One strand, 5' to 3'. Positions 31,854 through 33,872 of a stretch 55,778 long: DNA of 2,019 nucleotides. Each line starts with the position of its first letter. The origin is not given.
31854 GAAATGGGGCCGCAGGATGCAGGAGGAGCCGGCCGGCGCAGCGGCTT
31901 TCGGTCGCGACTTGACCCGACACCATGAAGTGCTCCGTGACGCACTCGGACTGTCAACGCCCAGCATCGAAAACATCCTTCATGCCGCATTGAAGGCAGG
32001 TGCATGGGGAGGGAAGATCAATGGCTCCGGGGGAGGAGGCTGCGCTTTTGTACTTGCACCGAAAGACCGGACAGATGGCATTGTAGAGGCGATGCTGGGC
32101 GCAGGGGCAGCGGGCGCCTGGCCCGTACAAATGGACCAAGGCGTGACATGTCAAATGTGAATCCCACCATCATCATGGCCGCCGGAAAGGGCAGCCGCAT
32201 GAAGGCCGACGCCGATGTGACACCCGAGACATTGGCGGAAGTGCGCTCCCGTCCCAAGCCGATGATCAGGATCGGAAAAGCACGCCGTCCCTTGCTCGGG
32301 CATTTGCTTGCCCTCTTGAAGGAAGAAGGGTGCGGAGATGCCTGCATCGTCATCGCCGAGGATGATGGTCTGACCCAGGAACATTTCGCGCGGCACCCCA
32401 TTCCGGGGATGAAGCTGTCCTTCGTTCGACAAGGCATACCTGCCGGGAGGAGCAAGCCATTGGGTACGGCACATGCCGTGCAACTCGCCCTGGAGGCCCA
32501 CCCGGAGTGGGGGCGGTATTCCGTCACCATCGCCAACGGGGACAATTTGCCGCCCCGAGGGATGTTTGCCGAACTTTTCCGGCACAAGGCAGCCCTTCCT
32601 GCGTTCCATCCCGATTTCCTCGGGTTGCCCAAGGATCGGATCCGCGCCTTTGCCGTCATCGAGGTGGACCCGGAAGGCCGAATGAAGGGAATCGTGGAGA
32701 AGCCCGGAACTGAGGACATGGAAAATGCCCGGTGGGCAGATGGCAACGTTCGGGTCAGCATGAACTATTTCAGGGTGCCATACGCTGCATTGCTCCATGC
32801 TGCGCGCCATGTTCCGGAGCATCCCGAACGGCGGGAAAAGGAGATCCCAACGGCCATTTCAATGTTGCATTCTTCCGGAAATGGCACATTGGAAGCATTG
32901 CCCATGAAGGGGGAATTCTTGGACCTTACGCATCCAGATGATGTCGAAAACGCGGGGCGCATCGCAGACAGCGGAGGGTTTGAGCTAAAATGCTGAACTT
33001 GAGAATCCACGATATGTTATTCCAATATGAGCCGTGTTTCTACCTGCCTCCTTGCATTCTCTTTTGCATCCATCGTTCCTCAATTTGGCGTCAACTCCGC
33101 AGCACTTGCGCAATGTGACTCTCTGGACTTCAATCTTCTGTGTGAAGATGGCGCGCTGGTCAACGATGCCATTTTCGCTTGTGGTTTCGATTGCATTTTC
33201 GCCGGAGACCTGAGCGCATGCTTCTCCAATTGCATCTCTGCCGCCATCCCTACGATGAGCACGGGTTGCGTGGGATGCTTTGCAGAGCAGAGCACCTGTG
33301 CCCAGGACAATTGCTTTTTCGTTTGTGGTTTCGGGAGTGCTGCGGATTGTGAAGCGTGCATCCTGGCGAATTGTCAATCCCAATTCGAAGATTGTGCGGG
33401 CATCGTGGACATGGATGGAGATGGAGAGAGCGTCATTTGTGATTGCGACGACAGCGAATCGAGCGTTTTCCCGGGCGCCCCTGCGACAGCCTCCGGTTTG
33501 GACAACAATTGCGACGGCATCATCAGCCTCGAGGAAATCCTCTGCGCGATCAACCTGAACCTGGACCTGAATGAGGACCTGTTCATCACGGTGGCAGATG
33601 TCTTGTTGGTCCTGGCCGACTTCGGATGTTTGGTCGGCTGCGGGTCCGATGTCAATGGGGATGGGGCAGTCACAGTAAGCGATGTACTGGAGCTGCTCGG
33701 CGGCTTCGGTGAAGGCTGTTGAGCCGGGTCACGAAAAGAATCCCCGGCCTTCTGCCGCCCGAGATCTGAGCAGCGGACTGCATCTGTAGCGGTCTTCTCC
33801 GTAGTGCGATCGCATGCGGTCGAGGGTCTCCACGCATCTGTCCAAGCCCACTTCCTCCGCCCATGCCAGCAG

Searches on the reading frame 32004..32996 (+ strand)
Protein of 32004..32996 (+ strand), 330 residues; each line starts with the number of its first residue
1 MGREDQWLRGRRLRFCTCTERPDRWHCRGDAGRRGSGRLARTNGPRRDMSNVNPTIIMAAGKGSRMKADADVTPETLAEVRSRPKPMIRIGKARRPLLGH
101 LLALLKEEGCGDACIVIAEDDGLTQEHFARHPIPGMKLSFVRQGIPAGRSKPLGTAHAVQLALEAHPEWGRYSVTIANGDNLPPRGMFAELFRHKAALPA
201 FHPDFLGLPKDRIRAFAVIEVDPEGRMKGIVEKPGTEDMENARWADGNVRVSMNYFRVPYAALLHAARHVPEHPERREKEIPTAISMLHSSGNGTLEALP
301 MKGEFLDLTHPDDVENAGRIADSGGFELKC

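Call 10: search_protein_families(library=pfam, proteins=[window:32004-32996:+], max_evalue=0.001)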
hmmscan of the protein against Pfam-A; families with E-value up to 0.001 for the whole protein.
window:32004-32996:+ (330 aa): 2 families
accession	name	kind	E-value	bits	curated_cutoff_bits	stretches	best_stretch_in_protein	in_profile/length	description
PF00483.29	NTP_transferase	-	5.5e-13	49.5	21.2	1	55-299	2-220/245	Nucleotidyl transferase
PF12804.13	NTP_transf_3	-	4.7e-06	27.3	27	1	56-167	2-84/160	MobA-like NTP transferase domain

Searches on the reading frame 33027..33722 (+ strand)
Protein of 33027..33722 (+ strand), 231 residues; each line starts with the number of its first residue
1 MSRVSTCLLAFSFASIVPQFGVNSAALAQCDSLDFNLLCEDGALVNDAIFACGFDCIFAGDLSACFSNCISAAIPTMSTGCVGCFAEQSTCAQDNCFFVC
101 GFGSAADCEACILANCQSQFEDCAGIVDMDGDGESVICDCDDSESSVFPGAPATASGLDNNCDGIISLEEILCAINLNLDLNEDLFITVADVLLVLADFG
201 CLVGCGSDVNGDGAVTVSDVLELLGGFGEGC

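Call 4: search_protein_families(library=pfam, proteins=[window:33027-33722:+], max_evalue=0.1)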
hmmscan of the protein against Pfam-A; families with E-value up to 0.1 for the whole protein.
window:33027-33722:+ (231 aa): 5 families
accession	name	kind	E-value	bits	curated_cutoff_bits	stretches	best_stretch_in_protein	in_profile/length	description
PF11617.13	Cu-binding_MopE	-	8.7e-08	32.7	27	1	139-166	1-28/30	Putative metal-binding motif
PF13405.12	EF-hand_6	-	0.0007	19.6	25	0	158-176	9-27/30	EF-hand domain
PF00036.39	EF-hand_1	-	0.0011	18.8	25.4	0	158-174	9-25/29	EF hand domain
PF13499.12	EF-hand_7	-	0.0034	18.2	30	0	208-229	12-33/67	EF-hand domain pair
PF00404.24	Dockerin_1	-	0.064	13.9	22.9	0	208-222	3-17/57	Dockerin type I domain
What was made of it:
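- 33027..33722 (+): Carrier E: 231-aa exported Cys-rich protein with a MopE-type metal-binding motif. PF11617 hit (call 4).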

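Call 5: search_protein_families(library=ncbifam, proteins=[window:33027-33722:+], max_evalue=0.1)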
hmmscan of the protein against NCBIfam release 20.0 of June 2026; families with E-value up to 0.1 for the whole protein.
window:33027-33722:+ (231 aa): 0 families

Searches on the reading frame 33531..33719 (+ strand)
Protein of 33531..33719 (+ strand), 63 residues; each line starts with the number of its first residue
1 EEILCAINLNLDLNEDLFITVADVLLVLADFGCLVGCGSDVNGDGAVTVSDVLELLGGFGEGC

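Call 7: search_protein_families(library=ncbifam, proteins=[window:33531-33719:+], max_evalue=10)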
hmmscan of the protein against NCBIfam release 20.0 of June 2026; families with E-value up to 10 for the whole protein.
seq(63 aa): 1 family
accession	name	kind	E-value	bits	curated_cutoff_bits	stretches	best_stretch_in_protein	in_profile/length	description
NF041540.1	dockerin_GC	domain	9.6e-05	22.7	29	1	14-63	13-67/67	GC-type dockerin domain-anchored protein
